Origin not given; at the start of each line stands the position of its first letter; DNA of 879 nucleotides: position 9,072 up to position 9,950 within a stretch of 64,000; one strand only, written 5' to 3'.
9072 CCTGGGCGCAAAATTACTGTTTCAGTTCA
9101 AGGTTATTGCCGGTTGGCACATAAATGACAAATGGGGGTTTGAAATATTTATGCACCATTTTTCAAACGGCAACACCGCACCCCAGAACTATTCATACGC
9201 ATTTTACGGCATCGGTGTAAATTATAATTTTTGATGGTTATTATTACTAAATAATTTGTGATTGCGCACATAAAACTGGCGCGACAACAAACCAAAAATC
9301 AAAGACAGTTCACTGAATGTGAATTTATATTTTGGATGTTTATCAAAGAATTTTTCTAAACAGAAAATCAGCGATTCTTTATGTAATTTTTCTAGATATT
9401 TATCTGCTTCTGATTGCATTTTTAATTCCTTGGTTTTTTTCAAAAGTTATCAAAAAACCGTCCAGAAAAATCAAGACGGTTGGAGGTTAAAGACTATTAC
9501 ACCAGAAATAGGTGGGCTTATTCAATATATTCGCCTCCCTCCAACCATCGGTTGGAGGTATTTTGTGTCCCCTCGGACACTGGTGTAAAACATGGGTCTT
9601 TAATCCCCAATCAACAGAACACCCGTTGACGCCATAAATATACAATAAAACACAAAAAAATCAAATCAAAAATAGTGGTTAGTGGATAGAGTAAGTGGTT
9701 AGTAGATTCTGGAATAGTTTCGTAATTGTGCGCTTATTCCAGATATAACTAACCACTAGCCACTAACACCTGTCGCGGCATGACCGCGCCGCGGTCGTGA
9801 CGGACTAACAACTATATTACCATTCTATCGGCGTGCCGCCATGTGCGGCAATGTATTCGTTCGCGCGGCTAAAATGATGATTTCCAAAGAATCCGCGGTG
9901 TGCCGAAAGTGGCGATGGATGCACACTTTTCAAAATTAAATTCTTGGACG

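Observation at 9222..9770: Cassette copy A (class 1): three-part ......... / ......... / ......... switch ahead of a 65-aa KHPxY protein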

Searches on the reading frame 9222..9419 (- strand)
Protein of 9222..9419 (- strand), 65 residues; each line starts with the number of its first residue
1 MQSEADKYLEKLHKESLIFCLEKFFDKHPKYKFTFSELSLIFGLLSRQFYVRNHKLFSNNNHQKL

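Call 54: search_protein_families(library=pfam, max_evalue=0.01, proteins=[window:9225-9419:-])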
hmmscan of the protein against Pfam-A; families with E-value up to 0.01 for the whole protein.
seq(65 aa): 0 families

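Call 57: find_homologous_proteins(query=window:9225-9419:-, max_evalue=0.01)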
Query seq(65 aa) (65 aa): 1 proteins with E <= 0.01 among 1 candidates.
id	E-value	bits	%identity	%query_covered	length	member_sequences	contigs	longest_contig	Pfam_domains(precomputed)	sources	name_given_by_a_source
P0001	3.0e-35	136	100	100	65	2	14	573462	-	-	-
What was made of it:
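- Tried and rejected: One homology search found only the protein itself (call 57).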

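Call 58: find_encoding_contigs(protein=P0001, flank=2500, max_places=4)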
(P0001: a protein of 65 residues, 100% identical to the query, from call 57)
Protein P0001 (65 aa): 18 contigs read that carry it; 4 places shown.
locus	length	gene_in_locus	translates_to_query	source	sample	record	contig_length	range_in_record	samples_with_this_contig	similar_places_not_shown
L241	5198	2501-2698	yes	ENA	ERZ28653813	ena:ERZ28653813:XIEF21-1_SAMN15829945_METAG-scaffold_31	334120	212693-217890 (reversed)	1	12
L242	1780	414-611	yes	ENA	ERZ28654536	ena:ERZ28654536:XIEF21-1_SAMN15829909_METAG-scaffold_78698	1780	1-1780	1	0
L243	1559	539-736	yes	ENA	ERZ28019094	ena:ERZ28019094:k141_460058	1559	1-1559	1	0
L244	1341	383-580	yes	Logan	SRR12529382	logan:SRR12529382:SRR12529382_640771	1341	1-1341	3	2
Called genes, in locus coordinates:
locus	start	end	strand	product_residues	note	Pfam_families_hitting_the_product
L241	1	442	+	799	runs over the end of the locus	PF02518:HATPase_c, PF00204:DNA_gyraseB, PF01751:Toprim, PF00986:DNA_gyraseB_C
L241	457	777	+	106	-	-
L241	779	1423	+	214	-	-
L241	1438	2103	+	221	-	PF03167:UDG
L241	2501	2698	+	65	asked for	-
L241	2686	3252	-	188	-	PF09411:PagL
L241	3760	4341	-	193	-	-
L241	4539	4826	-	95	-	-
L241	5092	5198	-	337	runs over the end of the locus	PF13310:Virulence_RhuM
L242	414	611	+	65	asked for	-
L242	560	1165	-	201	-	PF09411:PagL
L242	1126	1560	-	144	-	-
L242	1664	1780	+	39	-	?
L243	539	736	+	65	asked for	-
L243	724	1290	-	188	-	PF09411:PagL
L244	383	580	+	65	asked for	-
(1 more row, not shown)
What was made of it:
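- Checked: The upstream ORF 9817-10500(-) carries the UDG domain (call 58).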

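Call 78: search_protein_families(library=phrogs, max_evalue=0.01, proteins=[window:9225-9419:-])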
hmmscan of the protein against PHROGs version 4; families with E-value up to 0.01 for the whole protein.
seq(65 aa): 0 families

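Call 79: search_protein_families(library=ncbifam, max_evalue=0.01, proteins=[window:9225-9419:-])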
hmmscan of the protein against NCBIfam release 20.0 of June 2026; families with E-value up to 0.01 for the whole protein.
seq(65 aa): 0 families
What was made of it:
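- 9222..9430 (-): Ribosome-binding site (AGGA, 9430-9427) and the 65-aa ORF (ATG at 9419, stop at 9222). An orphan protein with no Pfam, PHROGs or NCBIfam family (calls 54, 57, 78, 79).
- On XRE/HTH_3 family (applied to the 65-aa downstream protein): No Pfam, PHROGs or NCBIfam hit (calls 54, 78, 79).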

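Call 87: predict_structure(protein=window:9222-9419:-)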
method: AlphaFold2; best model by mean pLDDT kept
length: 65 residues; sequences in the alignment: 1
mean_pLDDT: 84.5   pTM: 0.54
mean pLDDT of the five models: 84.5, 81.3, 80.1, 77.6, 77.0
residues with pLDDT >= 90: 20; 70-90: 37; 50-70: 7; < 50: 1
segments of 3 or more residues with pLDDT < 50: none
pLDDT, mean of each block of 10 residues (from residue 1): 80 89 91 90 90 80 56
secondary structure, 60 per line:
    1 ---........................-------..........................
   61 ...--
elements in order: H4-27 H35-63

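Call 92: fold_search(model_id=the predicted structure, library=pdb)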
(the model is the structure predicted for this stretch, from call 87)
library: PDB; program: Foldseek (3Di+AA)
matches with E <= 10: 3; with E <= 0.001: 0
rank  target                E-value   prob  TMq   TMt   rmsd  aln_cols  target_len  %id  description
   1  5uae_D                5.4e+00  0.13  0.49  0.53   6.4        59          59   19  Crystal structure of the coiled-coil domain from Listeria Innocua Phage Integrase (Trigonal Form) (released 2017-05-24)
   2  8rb0_A                7.7e+00  0.04  0.32  0.04  10.3        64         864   19  The crystal structure of DNA-bound human MutSbeta (MSH2_E749A/MSH3) in the canonical mismatch bound conformation with  (released 2025-06-11)
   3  7c7x_B                9.5e+00  0.15  0.57  0.42   2.0        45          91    9  Structural insights into nucleosome reorganization by NAP1-RELATED PROTEIN 1 (NRP1) (released 2020-11-11)
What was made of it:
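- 9222..9430 (-): Modelled as a two-helix hairpin, pLDDT 84.5, with no structural match (calls 87, 92).
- On XRE/HTH_3 family (applied to the 65-aa downstream protein): The AlphaFold model is a two-helix hairpin, and the best PDB match has E = 5.4 (calls 87, 92).
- Tried and rejected: The structure search had no significant match (call 92).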

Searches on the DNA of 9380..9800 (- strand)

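Call 9: search_rna_families(source=window, start=9380, end=9800, threshold=evalue, max_evalue=10, show_alignments=3)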
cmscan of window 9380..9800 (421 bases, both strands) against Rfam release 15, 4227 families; matches with E-value up to 10: 5.
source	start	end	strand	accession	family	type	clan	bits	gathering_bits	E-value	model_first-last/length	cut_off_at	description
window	9695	9756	-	RF01363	CRISPR-DR50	Gene; CRISPR;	-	17.7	47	5.7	1-46/46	no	CRISPR RNA direct repeat element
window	9412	9460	-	RF01091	PK-SPCSV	Cis-reg;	-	15.2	36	5.4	1-61/61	no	3'-terminal pseudoknot in SPCSV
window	9424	9453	-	RF00522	PreQ1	Cis-reg; riboswitch;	-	13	39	6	1-45/45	no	PreQ1 (pre queuosine) riboswitch aptamer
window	9699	9744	-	RF04188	Hovlinc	Gene; ribozyme;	-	12.6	42.3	6.1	1-170/170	no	Hovlinc ribozyme (hominin vlincRNA-located)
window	9429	9471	-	RF00066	U7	Gene; snRNA;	-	11.5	34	7.7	22-62/62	no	U7 small nuclear RNA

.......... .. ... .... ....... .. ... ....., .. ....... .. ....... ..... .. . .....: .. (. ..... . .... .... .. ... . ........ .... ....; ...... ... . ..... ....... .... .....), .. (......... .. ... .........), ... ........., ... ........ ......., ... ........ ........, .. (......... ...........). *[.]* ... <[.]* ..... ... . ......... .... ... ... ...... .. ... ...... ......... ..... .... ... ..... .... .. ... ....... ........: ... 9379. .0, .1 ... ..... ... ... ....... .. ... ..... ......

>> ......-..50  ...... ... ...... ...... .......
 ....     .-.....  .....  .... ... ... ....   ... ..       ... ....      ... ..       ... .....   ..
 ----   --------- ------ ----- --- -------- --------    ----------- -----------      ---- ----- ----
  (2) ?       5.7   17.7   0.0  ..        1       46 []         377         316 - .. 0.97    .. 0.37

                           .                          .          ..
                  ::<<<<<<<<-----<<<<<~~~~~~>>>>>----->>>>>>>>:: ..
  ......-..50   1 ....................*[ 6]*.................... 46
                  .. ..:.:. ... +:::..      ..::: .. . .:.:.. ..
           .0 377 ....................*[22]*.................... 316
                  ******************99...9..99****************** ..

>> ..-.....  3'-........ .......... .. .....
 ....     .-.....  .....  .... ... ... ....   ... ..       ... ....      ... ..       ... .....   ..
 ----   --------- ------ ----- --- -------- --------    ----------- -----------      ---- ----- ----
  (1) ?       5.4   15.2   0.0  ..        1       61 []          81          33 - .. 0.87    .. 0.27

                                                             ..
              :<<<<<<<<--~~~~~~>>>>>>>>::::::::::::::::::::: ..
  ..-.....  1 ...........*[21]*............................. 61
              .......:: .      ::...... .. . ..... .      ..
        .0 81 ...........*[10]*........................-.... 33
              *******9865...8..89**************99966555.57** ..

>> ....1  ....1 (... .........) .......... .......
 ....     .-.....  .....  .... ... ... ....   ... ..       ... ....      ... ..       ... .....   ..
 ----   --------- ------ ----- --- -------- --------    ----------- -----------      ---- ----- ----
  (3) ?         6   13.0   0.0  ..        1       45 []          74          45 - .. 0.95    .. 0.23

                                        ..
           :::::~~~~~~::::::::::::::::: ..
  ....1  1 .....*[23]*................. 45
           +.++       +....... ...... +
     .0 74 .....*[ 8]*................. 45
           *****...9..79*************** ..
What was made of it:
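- On Any Rfam 15 family (including SAM-I, T-box, PyrR site, c-di-GMP-I/II, ykkC, self-cleaving ribozymes): At E <= 10 over 9380-9800 there are only chance hits of 11-18 bits (call 9).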

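Call 14: search_dna_similar(query=window:9440-9640:-, collection=phages, mode=distant, max_evalue=1)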
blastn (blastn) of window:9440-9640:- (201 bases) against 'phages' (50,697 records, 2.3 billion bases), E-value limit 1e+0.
Records with a match: 1; places in all: 1; records where one place covers at least 80% of the query: 0.
Best place of each record, by identity: 90-95% 1.
By first word of the organism name: Streptococcus 1.
By host as written in the record: Streptococcus suis TL13 1.
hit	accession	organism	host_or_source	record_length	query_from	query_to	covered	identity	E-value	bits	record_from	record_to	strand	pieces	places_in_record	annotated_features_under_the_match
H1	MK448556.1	Streptococcus satellite phage Javan593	Streptococcus suis TL13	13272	173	199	13%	92.9%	6e-1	39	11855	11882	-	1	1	Clp protease-like protein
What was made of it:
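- Tried and rejected: A blastn search of GenBank phage records gave only a chance 27-nt hit (call 14).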
